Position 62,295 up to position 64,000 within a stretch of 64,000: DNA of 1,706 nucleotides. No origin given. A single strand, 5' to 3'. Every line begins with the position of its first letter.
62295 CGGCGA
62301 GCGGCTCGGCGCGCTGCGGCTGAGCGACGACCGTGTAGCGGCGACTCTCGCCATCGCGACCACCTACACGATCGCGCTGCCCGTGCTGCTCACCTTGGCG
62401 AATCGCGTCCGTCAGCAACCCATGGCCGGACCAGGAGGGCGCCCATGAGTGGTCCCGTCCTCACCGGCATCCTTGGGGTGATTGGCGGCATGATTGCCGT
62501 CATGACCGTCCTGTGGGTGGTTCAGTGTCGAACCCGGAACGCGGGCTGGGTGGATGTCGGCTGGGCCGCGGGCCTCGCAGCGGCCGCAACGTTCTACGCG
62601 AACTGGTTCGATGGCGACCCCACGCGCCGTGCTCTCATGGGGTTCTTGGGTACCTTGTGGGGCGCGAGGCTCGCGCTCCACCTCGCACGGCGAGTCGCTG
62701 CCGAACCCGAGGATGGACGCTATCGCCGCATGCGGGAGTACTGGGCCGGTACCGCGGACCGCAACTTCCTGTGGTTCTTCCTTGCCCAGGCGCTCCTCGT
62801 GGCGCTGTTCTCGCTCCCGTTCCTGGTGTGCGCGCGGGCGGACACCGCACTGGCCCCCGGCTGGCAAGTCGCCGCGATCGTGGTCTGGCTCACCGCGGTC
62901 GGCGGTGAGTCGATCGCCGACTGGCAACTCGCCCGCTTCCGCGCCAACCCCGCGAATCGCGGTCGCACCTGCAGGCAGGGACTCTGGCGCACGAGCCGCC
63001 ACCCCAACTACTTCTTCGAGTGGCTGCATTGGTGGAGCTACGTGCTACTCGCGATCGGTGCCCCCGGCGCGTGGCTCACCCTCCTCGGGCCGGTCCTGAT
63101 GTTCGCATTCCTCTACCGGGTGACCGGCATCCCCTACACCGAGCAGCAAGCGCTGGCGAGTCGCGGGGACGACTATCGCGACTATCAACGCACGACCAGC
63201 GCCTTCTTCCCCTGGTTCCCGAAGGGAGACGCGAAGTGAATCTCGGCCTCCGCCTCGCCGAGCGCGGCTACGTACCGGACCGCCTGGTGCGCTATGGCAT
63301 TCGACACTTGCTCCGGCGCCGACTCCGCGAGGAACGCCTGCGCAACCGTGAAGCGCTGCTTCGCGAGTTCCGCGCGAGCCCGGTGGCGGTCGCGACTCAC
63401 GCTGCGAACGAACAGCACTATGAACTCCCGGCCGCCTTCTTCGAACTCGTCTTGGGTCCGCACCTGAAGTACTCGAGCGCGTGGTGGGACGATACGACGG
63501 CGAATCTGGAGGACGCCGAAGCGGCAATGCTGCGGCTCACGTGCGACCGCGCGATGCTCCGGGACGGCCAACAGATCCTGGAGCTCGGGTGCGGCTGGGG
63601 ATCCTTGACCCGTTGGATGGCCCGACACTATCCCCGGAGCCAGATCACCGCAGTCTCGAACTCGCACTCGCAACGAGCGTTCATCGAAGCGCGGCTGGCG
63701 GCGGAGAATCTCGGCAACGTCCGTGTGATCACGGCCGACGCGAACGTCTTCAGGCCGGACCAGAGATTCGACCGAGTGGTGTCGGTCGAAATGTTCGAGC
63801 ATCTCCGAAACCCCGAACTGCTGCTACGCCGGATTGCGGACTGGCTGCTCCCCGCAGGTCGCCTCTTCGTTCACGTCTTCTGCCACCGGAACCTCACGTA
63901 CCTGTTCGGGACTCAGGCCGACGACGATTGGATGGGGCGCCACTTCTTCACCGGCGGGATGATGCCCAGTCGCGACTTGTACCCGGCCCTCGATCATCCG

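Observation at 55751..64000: Photolyase followed by a seven-gene, translationally coupled membrane-lipid modification operon (desaturase, FAD oxidoreductase, DUF1365, CFA synthase, DUF2878, DUF1295, second CFA-synthase-like methyltransferase)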

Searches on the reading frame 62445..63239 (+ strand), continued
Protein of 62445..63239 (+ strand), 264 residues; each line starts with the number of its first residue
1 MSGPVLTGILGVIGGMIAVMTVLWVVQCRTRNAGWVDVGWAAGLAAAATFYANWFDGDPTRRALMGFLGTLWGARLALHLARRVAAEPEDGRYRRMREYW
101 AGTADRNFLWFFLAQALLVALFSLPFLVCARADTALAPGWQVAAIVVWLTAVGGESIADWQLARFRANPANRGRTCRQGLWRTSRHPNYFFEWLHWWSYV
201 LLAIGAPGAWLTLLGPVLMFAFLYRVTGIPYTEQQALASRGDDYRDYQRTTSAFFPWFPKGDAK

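Call 71: search_solved_structures(query=window:62445-63236:+, max_evalue=1)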
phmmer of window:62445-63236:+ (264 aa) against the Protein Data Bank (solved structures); distinct sequences matched with E-value up to 1: 2.
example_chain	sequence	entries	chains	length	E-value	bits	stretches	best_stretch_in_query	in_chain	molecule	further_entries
4a2n_B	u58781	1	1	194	4.7e-05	26.1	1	174-256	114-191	ISOPRENYLCYSTEINE CARBOXYL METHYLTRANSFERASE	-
2z8d_A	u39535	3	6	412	0.5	12.9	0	138-199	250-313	Galacto-N-biose/lacto-N-biose I transporter substrate-binding protein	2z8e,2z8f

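Call 92: find_related_loci(query=L001:3926-4564:+, collection=metagenome_contigs, flank=10000)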
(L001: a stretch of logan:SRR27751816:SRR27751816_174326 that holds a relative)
Query L001:3926-4564:+ (213 aa) in metagenome_contigs; peptide patterns used: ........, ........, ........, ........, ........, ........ (x = any residue, [..] = any of these).
422 stretches matched a pattern; 127 encode a relative of the query (tblastn E <= 1e-3); the best 80 are kept; 80 distinct loci.
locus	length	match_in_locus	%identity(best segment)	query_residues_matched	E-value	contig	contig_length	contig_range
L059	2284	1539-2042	58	6-180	9e-57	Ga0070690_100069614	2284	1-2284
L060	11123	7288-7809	56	11-187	9e-56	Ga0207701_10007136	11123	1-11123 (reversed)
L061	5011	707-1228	56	11-187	9e-56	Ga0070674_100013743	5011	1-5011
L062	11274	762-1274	53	9-182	1e-54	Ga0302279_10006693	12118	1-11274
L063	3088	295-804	56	10-182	9e-54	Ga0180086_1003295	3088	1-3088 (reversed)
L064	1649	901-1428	51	9-187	4e-55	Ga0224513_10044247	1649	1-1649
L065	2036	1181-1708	63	11-188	1e-53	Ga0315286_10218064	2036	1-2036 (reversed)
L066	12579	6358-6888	59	11-189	4e-51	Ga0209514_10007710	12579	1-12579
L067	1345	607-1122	53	11-184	4e-53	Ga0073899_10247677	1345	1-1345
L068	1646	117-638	61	11-186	3e-52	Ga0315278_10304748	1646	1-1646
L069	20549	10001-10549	55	3-184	3e-50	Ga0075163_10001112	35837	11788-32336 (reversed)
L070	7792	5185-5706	54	8-184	2e-49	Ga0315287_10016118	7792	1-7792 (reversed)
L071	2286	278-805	54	4-183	4e-49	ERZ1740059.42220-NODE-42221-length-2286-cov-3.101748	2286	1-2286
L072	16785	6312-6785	53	10-170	2e-48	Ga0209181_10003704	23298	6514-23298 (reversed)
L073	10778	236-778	53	6-184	6e-48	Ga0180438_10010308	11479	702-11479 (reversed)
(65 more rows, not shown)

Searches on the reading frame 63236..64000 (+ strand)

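Call 4: search_protein_families(library=pfam, proteins=[window:63236-64000:+])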
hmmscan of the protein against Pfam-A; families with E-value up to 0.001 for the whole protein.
window:63236-64000:+ (255 aa): 10 families
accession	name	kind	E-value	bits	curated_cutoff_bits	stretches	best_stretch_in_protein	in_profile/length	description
PF02353.26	CMAS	-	6.6e-32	111.4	27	1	57-246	9-198/273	Mycolic acid cyclopropane synthetase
PF13649.12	Methyltransf_25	-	9.5e-17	61.9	27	1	114-208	1-97/97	Methyltransferase domain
PF08241.18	Methyltransf_11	-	1.6e-15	58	21.2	1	115-212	1-95/95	Methyltransferase domain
PF13489.12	Methyltransf_23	-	2.9e-14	53.6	27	1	105-217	15-121/164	Methyltransferase domain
PF08242.18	Methyltransf_12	-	2.9e-13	50.8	30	1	115-210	1-98/98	Methyltransferase domain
PF13847.12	Methyltransf_31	-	4.6e-09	36.6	27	1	109-218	2-116/145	Methyltransferase domain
PF05175.20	MTS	-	3.1e-08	33.9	23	1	110-183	31-104/170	Methyltransferase small domain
PF05401.17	NodS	-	3.4e-05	24.2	24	1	80-196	16-125/201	Nodulation protein S (NodS)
PF02390.23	Methyltransf_4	-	4e-05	23.6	24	1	113-173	4-65/173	Putative methyltransferase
PF07021.18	MetW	-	0.00019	21.6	21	1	106-198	9-96/193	Methionine biosynthesis protein MetW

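Call 5: search_protein_families(library=ncbifam, proteins=[window:63236-64000:+])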
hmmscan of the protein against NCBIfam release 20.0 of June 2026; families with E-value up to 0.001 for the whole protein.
window:63236-64000:+ (255 aa): 28 families (the best 25 are shown)
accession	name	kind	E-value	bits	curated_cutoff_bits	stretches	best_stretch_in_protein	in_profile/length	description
NF008686.0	PRK11705.1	equivalog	1.3e-34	119.9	400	1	23-246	81-294/383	cyclopropane fatty acyl phospholipid synthase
NF040703.1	cyclopro_CfaB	exception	3.8e-28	98.4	650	1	56-244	105-295/393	C17 cyclopropane fatty acid synthase CfaB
NF053839.1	CPFASynBruc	equivalog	2.1e-27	96.1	600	1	41-245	105-304/410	cyclopropane fatty acid synthase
NF040660.1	mycolic_MTase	equivalog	3.2e-17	63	390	1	58-214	8-164/283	cyclopropane mycolic acid synthase family methyltransferase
TIGR02072.1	BioC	equivalog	2.5e-12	47.1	184.95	1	108-222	32-142/244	malonyl-ACP O-methyltransferase BioC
TIGR01983.1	UbiG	equivalog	7.4e-11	41.8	102.95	1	110-223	49-162/228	bifunctional 2-polyprenyl-6-hydroxyphenol methylase/3-demethylubiquinol 3-O-methyltransferase UbiG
NF043040.1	corrin_prot_MT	hypoth_equivalog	8.5e-10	38.4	180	1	106-212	37-147/216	corrinoid protein-associated methyltransferase CpaM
NF010703.0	PRK14103.1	equivalog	6.2e-09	35.6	320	1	109-214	28-126/256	trans-aconitate 2-methyltransferase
NF002463.0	PRK01683.1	equivalog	1.2e-08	34.9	297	1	107-213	28-129/258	trans-aconitate 2-methyltransferase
TIGR02469.1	CbiT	equivalog_domain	9.1e-08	32.4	78.3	1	102-182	11-93/124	precorrin-6Y C5,15-methyltransferase (decarboxylating) subunit CbiT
NF041820.1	daptide_MTase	equivalog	1.8e-07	30.9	175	1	111-214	37-144/243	daptide-type RiPP biosynthesis methyltransferase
NF041650.1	nod_mtase_NodS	equivalog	2.3e-07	30.7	300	1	77-210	8-137/190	nodulation methyltransferase NodS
NF001240.0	PRK00216.1-1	equivalog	2.7e-07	29.9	378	1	100-217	53-173/251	bifunctional demethylmenaquinone methyltransferase/2-methoxy-6-polyprenyl-1,4-benzoquinol methylase UbiE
TIGR04345.1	ovoA_Cterm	equivalog_domain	3.8e-06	26.6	170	0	151-234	108-187/242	putative 4-mercaptohistidine N1-methyltransferase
NF041255.1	mycofact_MftM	equivalog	9.5e-06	25.1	200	1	66-193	92-220/289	mycofactocin oligosaccharide methyltransferase MftM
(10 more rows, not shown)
